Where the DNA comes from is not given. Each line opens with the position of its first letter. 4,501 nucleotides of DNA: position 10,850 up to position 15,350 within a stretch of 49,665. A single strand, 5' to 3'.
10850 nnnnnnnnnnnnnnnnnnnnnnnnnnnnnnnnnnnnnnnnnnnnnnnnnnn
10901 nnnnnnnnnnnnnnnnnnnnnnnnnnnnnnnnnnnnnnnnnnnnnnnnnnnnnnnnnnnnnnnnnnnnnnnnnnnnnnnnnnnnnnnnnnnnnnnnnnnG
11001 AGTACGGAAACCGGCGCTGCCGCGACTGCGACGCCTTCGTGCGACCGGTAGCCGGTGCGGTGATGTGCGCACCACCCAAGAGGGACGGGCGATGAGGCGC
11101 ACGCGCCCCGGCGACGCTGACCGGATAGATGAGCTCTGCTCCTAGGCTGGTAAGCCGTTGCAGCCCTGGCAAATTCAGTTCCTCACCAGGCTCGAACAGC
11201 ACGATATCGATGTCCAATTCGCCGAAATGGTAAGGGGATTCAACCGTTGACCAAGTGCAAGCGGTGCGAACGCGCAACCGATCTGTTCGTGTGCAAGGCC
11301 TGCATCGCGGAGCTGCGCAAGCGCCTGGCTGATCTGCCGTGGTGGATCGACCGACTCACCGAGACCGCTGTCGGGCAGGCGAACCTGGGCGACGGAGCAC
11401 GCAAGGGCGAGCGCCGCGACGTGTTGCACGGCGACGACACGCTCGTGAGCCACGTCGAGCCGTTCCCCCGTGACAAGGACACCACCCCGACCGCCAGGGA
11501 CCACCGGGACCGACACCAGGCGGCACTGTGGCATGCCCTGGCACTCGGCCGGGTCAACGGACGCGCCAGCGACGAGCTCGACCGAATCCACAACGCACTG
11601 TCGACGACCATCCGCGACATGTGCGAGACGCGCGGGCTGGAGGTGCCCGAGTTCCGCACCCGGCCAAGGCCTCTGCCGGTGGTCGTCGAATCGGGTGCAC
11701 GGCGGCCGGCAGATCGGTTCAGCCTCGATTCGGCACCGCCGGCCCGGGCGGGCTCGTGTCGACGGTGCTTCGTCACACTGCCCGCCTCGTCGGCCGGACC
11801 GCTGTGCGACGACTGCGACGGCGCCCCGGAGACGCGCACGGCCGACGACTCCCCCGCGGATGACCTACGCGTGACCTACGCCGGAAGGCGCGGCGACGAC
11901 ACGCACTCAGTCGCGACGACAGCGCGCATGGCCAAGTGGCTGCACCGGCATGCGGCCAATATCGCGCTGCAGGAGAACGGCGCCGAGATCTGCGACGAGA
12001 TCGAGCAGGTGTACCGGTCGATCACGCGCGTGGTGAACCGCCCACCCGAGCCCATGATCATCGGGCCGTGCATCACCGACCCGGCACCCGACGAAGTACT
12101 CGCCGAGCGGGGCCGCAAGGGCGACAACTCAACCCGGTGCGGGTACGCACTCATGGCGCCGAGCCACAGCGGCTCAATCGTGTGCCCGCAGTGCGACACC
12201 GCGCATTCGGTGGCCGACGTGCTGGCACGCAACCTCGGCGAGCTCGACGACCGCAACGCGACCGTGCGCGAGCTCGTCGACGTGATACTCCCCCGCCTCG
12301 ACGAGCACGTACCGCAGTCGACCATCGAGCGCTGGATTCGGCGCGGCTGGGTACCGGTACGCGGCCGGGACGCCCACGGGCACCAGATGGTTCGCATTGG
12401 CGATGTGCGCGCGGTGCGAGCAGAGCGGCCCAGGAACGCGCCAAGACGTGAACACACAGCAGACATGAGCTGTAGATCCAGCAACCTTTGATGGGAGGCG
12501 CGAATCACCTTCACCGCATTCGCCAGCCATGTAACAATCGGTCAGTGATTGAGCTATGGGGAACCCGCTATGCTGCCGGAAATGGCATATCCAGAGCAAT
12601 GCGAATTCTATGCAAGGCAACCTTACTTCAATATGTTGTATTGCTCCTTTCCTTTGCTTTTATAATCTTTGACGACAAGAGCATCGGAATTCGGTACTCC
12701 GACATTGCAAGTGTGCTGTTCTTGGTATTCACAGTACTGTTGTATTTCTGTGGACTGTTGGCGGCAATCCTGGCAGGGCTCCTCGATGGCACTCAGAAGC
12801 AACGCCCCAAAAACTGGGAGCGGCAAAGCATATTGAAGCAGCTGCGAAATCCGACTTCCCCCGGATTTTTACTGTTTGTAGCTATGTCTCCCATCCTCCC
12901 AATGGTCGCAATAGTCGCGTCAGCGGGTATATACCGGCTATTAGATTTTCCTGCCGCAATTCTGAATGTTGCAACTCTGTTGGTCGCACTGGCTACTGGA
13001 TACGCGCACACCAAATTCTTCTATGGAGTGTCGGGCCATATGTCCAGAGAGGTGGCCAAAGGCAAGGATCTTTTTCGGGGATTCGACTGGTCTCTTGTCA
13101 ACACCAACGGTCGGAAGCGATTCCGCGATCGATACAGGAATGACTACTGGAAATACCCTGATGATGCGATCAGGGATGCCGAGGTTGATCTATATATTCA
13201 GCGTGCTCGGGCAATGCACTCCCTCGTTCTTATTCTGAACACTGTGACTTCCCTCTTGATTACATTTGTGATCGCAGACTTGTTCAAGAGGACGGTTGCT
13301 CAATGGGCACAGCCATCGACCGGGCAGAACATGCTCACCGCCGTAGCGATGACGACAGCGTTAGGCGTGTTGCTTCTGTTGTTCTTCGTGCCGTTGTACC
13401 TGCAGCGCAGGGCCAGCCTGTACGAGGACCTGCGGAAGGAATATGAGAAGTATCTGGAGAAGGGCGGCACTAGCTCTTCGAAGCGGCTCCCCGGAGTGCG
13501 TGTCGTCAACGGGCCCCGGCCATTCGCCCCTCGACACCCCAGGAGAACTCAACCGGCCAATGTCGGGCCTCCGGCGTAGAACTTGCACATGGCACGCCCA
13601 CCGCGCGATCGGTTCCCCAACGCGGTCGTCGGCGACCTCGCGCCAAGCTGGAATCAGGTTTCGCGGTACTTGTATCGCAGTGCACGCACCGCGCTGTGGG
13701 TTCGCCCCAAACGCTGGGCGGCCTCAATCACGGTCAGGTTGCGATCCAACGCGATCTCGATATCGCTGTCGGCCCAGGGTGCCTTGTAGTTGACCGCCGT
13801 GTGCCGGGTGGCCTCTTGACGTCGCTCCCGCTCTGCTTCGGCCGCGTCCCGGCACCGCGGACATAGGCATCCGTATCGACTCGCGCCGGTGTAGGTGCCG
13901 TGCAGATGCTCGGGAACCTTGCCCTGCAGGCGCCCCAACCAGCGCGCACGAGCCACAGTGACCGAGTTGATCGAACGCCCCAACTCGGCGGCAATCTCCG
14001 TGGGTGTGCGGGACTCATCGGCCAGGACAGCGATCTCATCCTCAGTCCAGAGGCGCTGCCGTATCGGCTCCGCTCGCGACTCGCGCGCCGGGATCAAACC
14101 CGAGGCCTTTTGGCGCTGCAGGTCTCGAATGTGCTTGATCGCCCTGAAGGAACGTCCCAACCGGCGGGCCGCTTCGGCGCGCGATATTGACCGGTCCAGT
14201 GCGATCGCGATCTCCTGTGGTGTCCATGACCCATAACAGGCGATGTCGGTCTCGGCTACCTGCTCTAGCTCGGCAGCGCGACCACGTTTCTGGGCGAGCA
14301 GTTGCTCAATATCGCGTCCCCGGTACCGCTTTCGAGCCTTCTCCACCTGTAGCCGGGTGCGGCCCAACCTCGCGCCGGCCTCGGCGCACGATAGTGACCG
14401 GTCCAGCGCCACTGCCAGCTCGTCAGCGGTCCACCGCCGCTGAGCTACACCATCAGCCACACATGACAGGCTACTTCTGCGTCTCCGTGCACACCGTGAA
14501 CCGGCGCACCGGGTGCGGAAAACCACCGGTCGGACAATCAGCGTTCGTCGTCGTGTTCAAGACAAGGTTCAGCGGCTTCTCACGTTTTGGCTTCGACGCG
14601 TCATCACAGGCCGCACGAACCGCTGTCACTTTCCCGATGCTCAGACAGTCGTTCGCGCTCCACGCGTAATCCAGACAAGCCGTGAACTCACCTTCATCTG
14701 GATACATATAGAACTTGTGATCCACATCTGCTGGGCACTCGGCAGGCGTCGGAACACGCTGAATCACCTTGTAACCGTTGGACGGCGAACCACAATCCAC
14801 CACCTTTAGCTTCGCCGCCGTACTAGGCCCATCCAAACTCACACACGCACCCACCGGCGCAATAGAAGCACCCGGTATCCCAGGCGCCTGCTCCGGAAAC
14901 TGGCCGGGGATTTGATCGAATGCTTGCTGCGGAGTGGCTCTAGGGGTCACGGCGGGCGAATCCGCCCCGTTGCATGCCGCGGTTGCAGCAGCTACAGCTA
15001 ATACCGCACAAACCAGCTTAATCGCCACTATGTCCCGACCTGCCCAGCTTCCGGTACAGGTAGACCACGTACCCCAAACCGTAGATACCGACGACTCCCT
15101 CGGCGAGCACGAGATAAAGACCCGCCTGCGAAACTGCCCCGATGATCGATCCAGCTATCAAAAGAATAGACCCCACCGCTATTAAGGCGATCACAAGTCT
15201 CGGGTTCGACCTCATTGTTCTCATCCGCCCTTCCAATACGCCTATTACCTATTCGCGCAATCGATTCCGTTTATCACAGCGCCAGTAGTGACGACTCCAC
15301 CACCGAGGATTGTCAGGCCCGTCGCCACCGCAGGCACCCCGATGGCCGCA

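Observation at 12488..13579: Low-GC island encoding a six-TM membrane protein (moron) in the middle of the prophage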

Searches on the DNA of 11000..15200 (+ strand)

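Call 5: search_dna_similar(query=window:11000-15200:+, collection=phages, mode=near, max_rows=25)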
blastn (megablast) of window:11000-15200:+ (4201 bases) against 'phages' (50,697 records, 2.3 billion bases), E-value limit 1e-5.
Records with a match: 16; places in all: 17; records where one place covers at least 80% of the query: 0.
Best place of each record, by identity: 95-99% 1; 90-95% 12; 60-80% 3.
By first word of the organism name: Mycobacterium 16.
By host as written in the record: Mycobacterium abscessus GD100A 1; Mycobacterium abscessus GD43A 1; Mycobacterium abscessus GD33 1; Mycobacterium abscessus GD91 1; Mycobacterium abscessus GD39 1; GD35 1; Mycobacterium abscessus GD25 1; Mycobacterium abscessus GD57 1; and 8 more.
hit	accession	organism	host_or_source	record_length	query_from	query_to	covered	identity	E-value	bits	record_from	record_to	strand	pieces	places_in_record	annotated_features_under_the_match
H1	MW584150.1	Mycobacterium phage prophi100A-2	Mycobacterium abscessus GD100A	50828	91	4201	71%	94.5%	0e+0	4595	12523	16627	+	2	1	26: helix-turn-helix DNA binding domain protein | 27: hypothetical protein | 28: hypothetical protein | 29: hypothetical protein | 30: hypothetical protein | and 2 other names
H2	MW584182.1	Mycobacterium phage prophiGD43A-3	Mycobacterium abscessus GD43A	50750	91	4201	71%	94.5%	0e+0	4595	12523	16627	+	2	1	26: helix-turn-helix DNA binding domain protein | 27: hypothetical protein | 28: hypothetical protein | 29: hypothetical protein | 30: hypothetical protein | and 2 other names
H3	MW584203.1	Mycobacterium phage prophiGD33-1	Mycobacterium abscessus GD33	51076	91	4201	71%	94.5%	0e+0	4595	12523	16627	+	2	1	26: helix-turn-helix DNA binding domain protein | 27: hypothetical protein | 28: hypothetical protein | 29: hypothetical protein | 30: hypothetical protein | and 2 other names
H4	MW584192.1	Mycobacterium phage prophi91-1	Mycobacterium abscessus GD91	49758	110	4201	70%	95.7%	0e+0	4717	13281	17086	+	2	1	27: helix-turn-helix DNA binding domain protein | 29: hypothetical protein | 28: hypothetical protein | 30: hypothetical protein | 31: hypothetical protein | and 1 other names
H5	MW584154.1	Mycobacterium phage prophiGD39-2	Mycobacterium abscessus GD39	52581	231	3501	50%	94.1%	0e+0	3200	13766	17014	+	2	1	27: helix-turn-helix DNA binding domain protein | 29: hypothetical protein | 28: hypothetical protein | 30: hypothetical protein | 26: hypothetical protein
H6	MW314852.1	Mycobacterium phage phiGD57-1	GD35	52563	231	3501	50%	94.0%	0e+0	3177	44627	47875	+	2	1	61: helix-turn-helix DNA binding domain protein | 63: helix-turn-helix DNA binding domain protein | 62: hypothetical protein | 64: hypothetical protein | 60: hypothetical protein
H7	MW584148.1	Mycobacterium phage prophiGD25-1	Mycobacterium abscessus GD25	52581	231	3501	50%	94.0%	0e+0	3177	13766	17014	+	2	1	27: helix-turn-helix DNA binding domain protein | 29: hypothetical protein | 28: hypothetical protein | 30: hypothetical protein | 26: hypothetical protein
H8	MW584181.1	Mycobacterium phage prophi57-1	Mycobacterium abscessus GD57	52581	231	3501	50%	94.0%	0e+0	3177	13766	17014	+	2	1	27: helix-turn-helix DNA binding domain protein | 29: hypothetical protein | 28: hypothetical protein | 30: hypothetical protein | 26: hypothetical protein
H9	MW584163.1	Mycobacterium phage prophiGD51-1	Mycobacterium abscessus GD51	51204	1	1440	34%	94.9%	0e+0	2255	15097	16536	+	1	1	33: helix-turn-helix DNA binding domain protein | 32: hypothetical protein | 31: hypothetical protein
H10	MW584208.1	Mycobacterium phage prophi52-1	Mycobacterium abscessus GD52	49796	1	1441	34%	92.2%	0e+0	2036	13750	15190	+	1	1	30: helix-turn-helix DNA binding domain protein | 29: hypothetical protein | 28: hypothetical protein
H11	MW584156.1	Mycobacterium phage prophiGD44-1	Mycobacterium abscessus GD44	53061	91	1440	32%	91.8%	0e+0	1879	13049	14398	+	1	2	27: helix-turn-helix DNA binding domain protein | 26: hypothetical protein | 25: hypothetical protein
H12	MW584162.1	Mycobacterium phage prophi104-2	Mycobacterium abscessus GD104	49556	145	1441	31%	91.3%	0e+0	1770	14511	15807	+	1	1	30: helix-turn-helix DNA binding domain protein | 29: hypothetical protein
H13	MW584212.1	Mycobacterium phage prophiGD13-2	Mycobacterium abscessus GD13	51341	160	1441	31%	92.3%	0e+0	1820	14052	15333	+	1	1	25: helix-turn-helix DNA binding domain protein | 24: hypothetical protein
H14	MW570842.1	Mycobacterium phage phiT45-1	Mycobacterium abscessus BWH-C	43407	194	1428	29%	77.4%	0e+0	697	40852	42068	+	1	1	63: hypothetical protein | 62: hypothetical protein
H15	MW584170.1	Mycobacterium phage prophiGD36-2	Mycobacterium abscessus GD36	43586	157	1411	30%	74.2%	2e-130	473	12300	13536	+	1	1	30: helix-turn-helix DNA binding domain protein | 29: hypothetical protein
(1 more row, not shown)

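Call 7: get_annotated_region(hit=H1, flank=3000)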
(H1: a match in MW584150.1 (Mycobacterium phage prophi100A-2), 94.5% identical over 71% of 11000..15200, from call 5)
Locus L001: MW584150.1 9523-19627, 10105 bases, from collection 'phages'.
description: Mycobacterium phage prophi100A-2, complete genome.
organism: Mycobacterium phage prophi100A-2 (NCBI taxid 2813209)
taxonomy: Viruses; Duplodnaviria; Heunggongvirae; Uroviricota; Caudoviricetes
host: Mycobacterium abscessus GD100A; source: -; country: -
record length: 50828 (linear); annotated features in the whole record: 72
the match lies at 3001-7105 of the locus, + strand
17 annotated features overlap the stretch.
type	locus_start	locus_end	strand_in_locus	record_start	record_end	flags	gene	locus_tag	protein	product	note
CDS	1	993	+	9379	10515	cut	20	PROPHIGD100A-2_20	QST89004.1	PAPS reductase-like domain protein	-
CDS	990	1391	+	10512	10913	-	21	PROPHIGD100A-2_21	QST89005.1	HNH endonuclease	-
CDS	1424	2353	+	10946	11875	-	22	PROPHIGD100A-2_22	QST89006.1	RepA-like replication initiator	-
CDS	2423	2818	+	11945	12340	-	23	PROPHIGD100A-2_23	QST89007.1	hypothetical protein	-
CDS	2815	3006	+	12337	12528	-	24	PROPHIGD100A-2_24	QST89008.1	hypothetical protein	-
CDS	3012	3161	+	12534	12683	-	25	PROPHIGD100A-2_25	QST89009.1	hypothetical protein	-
CDS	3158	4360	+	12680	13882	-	26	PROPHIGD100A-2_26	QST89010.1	helix-turn-helix DNA binding domain protein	-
CDS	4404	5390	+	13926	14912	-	27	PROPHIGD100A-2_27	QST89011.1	hypothetical protein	-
CDS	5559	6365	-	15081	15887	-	28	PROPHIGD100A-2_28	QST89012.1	hypothetical protein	-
CDS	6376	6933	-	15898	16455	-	29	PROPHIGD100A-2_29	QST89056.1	hypothetical protein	-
CDS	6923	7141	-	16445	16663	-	30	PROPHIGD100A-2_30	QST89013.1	hypothetical protein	-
CDS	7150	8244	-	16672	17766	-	31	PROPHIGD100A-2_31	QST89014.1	membrane protein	-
CDS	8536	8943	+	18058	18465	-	32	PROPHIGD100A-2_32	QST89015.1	hypothetical protein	-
CDS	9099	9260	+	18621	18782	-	33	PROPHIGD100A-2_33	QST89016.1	hypothetical protein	-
CDS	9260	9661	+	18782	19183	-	34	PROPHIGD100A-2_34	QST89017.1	hypothetical protein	-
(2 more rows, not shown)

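Call 8: get_annotated_region(hit=H4, flank=3000)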
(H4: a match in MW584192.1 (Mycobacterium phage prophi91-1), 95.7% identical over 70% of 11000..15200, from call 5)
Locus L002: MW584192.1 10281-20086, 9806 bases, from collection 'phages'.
description: Mycobacterium phage prophi91-1, complete genome.
organism: Mycobacterium phage prophi91-1 (NCBI taxid 2813225)
taxonomy: Viruses; Duplodnaviria; Heunggongvirae; Uroviricota; Caudoviricetes
host: Mycobacterium abscessus GD91; source: -; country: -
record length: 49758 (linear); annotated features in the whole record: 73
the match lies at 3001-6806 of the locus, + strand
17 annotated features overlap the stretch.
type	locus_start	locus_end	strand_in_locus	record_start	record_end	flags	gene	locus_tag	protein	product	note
CDS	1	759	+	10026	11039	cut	20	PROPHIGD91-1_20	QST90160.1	PAPS reductase-like domain protein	-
CDS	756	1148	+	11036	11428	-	21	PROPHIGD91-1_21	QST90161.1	hypothetical protein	-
CDS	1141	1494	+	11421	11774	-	22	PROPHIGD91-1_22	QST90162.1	hypothetical protein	-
CDS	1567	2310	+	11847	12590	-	23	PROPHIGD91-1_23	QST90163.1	helix-turn-helix DNA binding domain protein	-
CDS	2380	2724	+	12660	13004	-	24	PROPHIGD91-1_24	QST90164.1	hypothetical protein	-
CDS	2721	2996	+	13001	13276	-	25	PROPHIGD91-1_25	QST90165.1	hypothetical protein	-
CDS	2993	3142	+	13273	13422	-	26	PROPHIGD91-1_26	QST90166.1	hypothetical protein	-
CDS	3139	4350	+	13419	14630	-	27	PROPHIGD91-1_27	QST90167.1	helix-turn-helix DNA binding domain protein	-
CDS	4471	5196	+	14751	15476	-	28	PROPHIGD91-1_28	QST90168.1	hypothetical protein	-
CDS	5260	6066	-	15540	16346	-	29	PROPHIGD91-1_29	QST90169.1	hypothetical protein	-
CDS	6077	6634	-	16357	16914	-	30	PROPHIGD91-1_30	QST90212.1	hypothetical protein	-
CDS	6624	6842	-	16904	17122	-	31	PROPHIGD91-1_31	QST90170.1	hypothetical protein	-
CDS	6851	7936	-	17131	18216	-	32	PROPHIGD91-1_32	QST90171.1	membrane protein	-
CDS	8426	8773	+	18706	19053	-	33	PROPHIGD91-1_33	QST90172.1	hypothetical protein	-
CDS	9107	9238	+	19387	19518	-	34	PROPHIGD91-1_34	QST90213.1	hypothetical protein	-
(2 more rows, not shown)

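Call 24: get_annotated_region(hit=H5, flank=2500)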
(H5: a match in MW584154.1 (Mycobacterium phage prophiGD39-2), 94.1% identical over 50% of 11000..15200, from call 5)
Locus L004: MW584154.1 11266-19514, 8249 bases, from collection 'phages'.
description: Mycobacterium phage prophiGD39-2, complete genome.
organism: Mycobacterium phage prophiGD39-2 (NCBI taxid 2813258)
taxonomy: Viruses; Duplodnaviria; Heunggongvirae; Uroviricota; Caudoviricetes
host: Mycobacterium abscessus GD39; source: -; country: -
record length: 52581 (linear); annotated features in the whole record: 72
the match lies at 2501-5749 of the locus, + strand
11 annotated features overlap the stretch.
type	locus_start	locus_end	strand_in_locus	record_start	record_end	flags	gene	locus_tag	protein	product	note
CDS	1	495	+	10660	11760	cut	22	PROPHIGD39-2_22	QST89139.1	PAPS reductase-like domain protein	-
CDS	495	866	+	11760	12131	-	23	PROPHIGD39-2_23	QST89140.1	HNH endonuclease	-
CDS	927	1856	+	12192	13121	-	24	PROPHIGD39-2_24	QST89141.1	RepA-like replication initiator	-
CDS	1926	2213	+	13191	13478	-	25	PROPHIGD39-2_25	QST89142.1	hypothetical protein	-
CDS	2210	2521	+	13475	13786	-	26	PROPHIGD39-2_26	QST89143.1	hypothetical protein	-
CDS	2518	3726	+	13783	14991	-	27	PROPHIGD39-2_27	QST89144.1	helix-turn-helix DNA binding domain protein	-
CDS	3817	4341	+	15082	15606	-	28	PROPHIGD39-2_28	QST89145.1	hypothetical protein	-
CDS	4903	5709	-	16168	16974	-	29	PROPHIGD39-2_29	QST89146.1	hypothetical protein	-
CDS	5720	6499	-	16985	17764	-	30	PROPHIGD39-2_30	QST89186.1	hypothetical protein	-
CDS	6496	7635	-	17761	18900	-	31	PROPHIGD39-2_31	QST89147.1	membrane protein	-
CDS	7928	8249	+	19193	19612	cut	32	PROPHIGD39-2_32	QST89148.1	hypothetical protein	-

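Call 66: get_annotated_region(hit=H9, flank=5000)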
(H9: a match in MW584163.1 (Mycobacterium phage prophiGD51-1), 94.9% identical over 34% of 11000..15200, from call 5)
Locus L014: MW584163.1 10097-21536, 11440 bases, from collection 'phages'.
description: Mycobacterium phage prophiGD51-1, complete genome.
organism: Mycobacterium phage prophiGD51-1 (NCBI taxid 2813266)
taxonomy: Viruses; Duplodnaviria; Heunggongvirae; Uroviricota; Caudoviricetes
host: Mycobacterium abscessus GD51; source: -; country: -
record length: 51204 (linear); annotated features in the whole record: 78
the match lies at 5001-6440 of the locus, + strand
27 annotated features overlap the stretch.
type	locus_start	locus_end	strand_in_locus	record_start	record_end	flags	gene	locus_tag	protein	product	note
CDS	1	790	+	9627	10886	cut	18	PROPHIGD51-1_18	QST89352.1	DNA methylase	-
CDS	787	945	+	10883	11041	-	19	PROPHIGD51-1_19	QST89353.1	DNA-directed RNA polymerase subunit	-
CDS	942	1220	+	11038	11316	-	20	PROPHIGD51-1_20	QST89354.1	hypothetical protein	-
CDS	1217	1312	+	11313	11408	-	21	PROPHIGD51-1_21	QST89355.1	hypothetical protein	-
CDS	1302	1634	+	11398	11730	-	22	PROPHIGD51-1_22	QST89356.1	hypothetical protein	-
CDS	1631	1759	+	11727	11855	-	23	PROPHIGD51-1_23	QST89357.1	hypothetical protein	-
CDS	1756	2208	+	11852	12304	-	24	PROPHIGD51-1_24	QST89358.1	acetyltransferase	-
CDS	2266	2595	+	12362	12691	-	25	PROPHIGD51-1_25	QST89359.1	hypothetical protein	-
CDS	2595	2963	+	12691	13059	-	26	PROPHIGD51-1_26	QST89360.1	HNH endonuclease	-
CDS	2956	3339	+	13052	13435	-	27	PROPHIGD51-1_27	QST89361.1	hypothetical protein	-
CDS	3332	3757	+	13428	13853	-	28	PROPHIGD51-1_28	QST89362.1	hypothetical protein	-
CDS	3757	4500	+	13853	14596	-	29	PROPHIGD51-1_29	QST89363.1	helix-turn-helix DNA binding domain protein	-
CDS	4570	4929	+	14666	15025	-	30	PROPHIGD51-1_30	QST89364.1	hypothetical protein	-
CDS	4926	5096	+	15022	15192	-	31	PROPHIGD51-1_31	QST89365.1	hypothetical protein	-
CDS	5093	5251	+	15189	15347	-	32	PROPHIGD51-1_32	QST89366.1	hypothetical protein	-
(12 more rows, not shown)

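Call 67: get_annotated_region(hit=H10, flank=5000)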
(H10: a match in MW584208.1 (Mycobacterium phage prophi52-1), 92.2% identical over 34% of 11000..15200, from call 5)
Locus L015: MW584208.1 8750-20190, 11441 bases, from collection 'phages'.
description: Mycobacterium phage prophi52-1, complete genome.
organism: Mycobacterium phage prophi52-1 (NCBI taxid 2813214)
taxonomy: Viruses; Duplodnaviria; Heunggongvirae; Uroviricota; Caudoviricetes
host: Mycobacterium abscessus GD52; source: -; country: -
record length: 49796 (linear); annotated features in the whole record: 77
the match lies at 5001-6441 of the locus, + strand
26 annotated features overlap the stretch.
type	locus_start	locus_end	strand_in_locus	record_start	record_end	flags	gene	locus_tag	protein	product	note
CDS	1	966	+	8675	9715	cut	17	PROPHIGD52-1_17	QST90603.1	DNA methylase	-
CDS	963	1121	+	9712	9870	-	18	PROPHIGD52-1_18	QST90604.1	hypothetical protein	-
CDS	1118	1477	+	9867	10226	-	19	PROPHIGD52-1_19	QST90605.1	hypothetical protein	-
CDS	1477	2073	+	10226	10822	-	20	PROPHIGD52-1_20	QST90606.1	hypothetical protein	-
CDS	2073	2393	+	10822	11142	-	21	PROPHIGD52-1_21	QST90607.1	endonuclease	-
CDS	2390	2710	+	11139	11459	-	22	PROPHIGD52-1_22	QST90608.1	hypothetical protein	-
CDS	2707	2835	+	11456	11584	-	23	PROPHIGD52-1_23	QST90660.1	hypothetical protein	-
CDS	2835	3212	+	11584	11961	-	24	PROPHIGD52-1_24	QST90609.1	hypothetical protein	-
CDS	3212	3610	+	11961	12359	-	25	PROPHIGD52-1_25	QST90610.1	HNH endonuclease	-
CDS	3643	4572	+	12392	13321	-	26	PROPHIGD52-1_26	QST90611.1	RepA-like replication initiator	-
CDS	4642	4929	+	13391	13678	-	27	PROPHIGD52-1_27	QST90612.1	hypothetical protein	-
CDS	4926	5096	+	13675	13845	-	28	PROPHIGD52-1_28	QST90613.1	hypothetical protein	-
CDS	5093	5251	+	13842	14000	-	29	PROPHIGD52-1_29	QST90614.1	hypothetical protein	-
CDS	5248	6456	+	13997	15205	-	30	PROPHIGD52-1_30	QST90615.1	helix-turn-helix DNA binding domain protein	-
CDS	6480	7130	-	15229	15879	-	31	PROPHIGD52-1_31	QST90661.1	hypothetical protein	-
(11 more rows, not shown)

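Call 68: get_annotated_region(hit=H11, flank=5000)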
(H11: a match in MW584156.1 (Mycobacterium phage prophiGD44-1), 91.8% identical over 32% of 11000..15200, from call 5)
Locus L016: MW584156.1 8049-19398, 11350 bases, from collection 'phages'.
description: Mycobacterium phage prophiGD44-1, complete genome.
organism: Mycobacterium phage prophiGD44-1 (NCBI taxid 2813265)
taxonomy: Viruses; Duplodnaviria; Heunggongvirae; Uroviricota; Caudoviricetes
host: Mycobacterium abscessus GD44; source: -; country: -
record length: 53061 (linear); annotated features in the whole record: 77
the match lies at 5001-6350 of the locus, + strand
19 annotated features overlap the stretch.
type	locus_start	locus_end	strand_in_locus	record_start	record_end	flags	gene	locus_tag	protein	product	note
CDS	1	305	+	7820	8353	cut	16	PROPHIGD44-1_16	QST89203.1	DnaQ-like DNA polymerase III subunit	-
CDS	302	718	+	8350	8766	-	17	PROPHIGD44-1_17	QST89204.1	helix-turn-helix DNA binding domain protein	-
CDS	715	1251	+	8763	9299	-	18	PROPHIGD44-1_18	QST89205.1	hypothetical protein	-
CDS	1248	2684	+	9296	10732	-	19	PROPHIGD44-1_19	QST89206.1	DNA methylase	-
CDS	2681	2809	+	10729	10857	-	20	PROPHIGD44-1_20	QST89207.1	hypothetical protein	-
CDS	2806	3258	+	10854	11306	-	21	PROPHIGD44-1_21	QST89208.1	acetyltransferase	-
CDS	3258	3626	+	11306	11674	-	22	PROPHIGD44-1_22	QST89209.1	HNH endonuclease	-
CDS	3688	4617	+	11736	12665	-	23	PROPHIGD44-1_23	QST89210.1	RepA-like replication initiator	-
CDS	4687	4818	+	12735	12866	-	24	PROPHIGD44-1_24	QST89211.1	hypothetical protein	-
CDS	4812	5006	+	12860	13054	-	25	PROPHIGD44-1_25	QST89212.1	hypothetical protein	-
CDS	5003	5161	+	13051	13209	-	26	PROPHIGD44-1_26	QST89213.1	hypothetical protein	-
CDS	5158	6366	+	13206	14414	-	27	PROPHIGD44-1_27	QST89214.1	helix-turn-helix DNA binding domain protein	-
CDS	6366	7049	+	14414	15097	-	28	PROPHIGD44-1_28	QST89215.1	hypothetical protein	-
CDS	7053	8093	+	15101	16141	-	29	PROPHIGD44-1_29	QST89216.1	MerR-like helix-turn-helix DNA binding protein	-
CDS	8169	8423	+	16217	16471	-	30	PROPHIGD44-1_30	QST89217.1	hypothetical protein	-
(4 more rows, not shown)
